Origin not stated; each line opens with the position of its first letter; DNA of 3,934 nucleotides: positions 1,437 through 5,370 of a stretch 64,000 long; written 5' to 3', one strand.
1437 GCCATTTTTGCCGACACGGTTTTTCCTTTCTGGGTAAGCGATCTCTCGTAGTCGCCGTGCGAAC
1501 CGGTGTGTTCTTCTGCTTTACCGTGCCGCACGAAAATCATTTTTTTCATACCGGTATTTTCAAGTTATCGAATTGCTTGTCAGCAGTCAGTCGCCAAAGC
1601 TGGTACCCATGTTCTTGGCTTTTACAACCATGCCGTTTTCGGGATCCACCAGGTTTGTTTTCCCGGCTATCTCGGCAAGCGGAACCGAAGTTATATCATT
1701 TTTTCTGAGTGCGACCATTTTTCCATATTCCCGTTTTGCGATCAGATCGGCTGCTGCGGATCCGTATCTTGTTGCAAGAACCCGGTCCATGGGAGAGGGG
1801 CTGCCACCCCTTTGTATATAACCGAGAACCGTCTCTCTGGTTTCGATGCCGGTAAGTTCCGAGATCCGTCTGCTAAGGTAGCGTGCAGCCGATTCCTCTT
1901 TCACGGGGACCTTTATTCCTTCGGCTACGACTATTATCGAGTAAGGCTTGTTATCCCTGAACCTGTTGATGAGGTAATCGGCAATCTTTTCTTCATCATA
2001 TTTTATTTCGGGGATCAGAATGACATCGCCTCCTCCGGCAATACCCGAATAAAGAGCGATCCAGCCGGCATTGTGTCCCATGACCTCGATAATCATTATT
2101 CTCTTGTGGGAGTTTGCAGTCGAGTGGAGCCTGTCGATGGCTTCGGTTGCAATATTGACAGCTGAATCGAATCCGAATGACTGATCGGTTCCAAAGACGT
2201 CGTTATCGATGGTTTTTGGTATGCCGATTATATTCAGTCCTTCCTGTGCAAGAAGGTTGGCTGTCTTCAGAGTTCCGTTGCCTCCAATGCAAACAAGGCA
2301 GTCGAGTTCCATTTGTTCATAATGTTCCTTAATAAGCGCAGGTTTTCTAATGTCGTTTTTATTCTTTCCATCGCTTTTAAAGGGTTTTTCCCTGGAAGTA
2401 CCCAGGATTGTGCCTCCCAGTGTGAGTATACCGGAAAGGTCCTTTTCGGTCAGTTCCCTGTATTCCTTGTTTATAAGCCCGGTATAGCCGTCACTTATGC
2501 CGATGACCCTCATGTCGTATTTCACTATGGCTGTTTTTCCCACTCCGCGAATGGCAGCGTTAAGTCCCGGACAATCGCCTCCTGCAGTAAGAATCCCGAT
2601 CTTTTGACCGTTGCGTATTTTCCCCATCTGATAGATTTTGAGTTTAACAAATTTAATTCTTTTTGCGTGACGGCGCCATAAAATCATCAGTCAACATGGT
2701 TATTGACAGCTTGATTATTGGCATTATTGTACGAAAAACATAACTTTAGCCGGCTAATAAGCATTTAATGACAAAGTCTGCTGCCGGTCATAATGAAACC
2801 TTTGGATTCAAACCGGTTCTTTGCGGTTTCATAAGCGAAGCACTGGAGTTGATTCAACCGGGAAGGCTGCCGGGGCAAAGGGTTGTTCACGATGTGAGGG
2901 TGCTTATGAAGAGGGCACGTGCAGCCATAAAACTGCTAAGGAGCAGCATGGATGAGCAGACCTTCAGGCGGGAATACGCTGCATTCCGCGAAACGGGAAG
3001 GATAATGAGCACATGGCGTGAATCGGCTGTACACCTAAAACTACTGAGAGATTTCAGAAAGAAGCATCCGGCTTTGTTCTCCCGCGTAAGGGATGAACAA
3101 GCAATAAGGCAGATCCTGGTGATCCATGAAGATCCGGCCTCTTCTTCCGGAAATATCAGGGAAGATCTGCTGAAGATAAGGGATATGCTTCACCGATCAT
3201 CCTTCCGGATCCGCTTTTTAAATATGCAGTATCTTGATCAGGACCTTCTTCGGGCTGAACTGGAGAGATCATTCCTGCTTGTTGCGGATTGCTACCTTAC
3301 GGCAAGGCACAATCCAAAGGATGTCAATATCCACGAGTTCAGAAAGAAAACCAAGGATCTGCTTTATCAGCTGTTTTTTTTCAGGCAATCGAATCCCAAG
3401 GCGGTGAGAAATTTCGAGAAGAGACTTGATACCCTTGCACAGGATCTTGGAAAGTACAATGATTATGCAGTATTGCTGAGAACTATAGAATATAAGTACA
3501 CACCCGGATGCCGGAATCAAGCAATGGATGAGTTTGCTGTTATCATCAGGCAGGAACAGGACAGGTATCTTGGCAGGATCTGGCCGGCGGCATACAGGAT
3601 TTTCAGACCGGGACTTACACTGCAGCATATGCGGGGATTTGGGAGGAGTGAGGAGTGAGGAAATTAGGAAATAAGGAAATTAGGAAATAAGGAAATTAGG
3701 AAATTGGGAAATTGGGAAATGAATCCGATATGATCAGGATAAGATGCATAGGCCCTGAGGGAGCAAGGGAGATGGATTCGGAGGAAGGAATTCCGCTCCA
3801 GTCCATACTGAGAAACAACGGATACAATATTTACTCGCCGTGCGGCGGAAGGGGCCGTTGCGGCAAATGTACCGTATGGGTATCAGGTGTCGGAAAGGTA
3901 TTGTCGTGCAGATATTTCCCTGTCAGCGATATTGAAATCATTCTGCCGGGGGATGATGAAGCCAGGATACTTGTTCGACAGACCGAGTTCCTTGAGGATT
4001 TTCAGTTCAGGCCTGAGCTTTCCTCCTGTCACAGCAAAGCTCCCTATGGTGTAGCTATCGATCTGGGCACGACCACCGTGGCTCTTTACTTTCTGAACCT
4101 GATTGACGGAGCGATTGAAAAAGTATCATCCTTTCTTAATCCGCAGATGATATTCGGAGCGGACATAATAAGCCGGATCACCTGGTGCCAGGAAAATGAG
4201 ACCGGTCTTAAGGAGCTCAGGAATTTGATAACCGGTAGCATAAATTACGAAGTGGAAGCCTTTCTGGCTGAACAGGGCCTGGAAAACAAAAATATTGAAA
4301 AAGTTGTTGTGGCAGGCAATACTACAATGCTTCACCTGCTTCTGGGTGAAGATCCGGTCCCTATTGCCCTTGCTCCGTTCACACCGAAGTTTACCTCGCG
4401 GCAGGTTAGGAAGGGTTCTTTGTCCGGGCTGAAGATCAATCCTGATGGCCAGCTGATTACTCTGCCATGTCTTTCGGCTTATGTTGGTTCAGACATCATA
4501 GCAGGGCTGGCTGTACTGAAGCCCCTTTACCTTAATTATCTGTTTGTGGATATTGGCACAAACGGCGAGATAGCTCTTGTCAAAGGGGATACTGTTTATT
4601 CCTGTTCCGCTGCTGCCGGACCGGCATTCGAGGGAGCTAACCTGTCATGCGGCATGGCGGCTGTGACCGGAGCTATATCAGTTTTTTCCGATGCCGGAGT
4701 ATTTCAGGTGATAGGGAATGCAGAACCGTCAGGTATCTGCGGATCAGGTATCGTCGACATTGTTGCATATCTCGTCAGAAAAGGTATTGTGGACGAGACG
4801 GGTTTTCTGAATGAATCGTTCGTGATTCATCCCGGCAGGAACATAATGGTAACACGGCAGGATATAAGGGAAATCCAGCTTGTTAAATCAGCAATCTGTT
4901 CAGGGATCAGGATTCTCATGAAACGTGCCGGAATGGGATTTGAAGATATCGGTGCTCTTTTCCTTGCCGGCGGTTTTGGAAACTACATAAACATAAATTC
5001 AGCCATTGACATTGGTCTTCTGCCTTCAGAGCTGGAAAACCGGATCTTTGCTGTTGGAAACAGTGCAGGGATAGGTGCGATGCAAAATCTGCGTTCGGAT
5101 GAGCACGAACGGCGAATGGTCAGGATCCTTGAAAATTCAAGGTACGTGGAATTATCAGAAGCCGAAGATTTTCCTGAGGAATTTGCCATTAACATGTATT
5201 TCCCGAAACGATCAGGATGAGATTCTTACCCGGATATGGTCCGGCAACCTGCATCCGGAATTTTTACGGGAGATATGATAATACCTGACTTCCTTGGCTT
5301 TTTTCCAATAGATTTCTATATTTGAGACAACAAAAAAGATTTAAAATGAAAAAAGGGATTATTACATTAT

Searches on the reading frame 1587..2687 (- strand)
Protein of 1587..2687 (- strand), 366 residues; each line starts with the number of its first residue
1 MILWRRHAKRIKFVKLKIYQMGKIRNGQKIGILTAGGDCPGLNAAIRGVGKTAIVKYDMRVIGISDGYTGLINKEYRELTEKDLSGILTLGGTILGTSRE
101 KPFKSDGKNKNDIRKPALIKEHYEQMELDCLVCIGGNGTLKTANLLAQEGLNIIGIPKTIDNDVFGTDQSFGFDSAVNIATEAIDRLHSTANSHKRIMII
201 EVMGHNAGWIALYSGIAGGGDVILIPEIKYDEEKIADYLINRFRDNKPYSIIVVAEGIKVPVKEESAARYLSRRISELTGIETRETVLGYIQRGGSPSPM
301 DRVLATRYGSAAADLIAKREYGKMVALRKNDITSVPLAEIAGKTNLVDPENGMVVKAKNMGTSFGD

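Call 15: search_protein_families(library=pfam, proteins=[window:1587-2687:-], max_evalue=0.00001)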
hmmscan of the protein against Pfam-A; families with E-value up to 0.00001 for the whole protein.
window:1587-2687:- (366 aa): 1 family
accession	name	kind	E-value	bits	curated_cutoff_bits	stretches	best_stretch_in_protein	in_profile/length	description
PF00365.25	PFK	-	5.3e-108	361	30.9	1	29-316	1-277/277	Phosphofructokinase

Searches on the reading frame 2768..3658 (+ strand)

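Call 15: search_protein_families(library=pfam, proteins=[window:2768-3658:+], max_evalue=0.00001)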
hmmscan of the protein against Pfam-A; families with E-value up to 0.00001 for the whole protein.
window:2768-3658:+ (296 aa): 1 family
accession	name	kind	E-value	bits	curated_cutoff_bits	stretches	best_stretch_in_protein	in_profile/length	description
PF05235.19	CHAD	-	2.8e-16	60.7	25.6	1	38-239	24-226/228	CHAD domain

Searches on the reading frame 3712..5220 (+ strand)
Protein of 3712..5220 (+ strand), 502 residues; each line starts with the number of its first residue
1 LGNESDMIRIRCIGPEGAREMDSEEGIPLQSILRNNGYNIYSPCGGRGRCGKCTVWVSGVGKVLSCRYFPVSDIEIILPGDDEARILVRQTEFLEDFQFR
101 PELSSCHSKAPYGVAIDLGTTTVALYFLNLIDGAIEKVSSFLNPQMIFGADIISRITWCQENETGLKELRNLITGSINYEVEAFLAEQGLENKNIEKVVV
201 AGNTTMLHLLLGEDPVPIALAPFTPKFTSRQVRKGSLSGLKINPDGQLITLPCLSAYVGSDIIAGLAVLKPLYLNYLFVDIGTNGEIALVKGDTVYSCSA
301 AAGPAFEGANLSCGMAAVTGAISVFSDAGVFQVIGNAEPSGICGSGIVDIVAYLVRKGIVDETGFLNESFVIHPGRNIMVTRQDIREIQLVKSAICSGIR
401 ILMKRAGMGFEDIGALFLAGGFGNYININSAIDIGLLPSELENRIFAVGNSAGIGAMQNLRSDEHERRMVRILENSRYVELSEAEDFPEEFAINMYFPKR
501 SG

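Call 15: search_protein_families(library=pfam, proteins=[window:3712-5220:+], max_evalue=0.00001)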
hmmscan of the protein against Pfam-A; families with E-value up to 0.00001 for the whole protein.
window:3712-5220:+ (502 aa): 2 families
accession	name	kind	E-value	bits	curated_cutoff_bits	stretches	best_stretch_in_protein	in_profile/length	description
PF14574.11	RACo_C_ter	-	3.1e-68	230.1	27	1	276-499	3-251/261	C-terminal domain of RACo the ASKHA domain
PF17651.6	Raco_middle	-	2.7e-50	170.6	26.8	1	112-268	1-157/163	RACo middle region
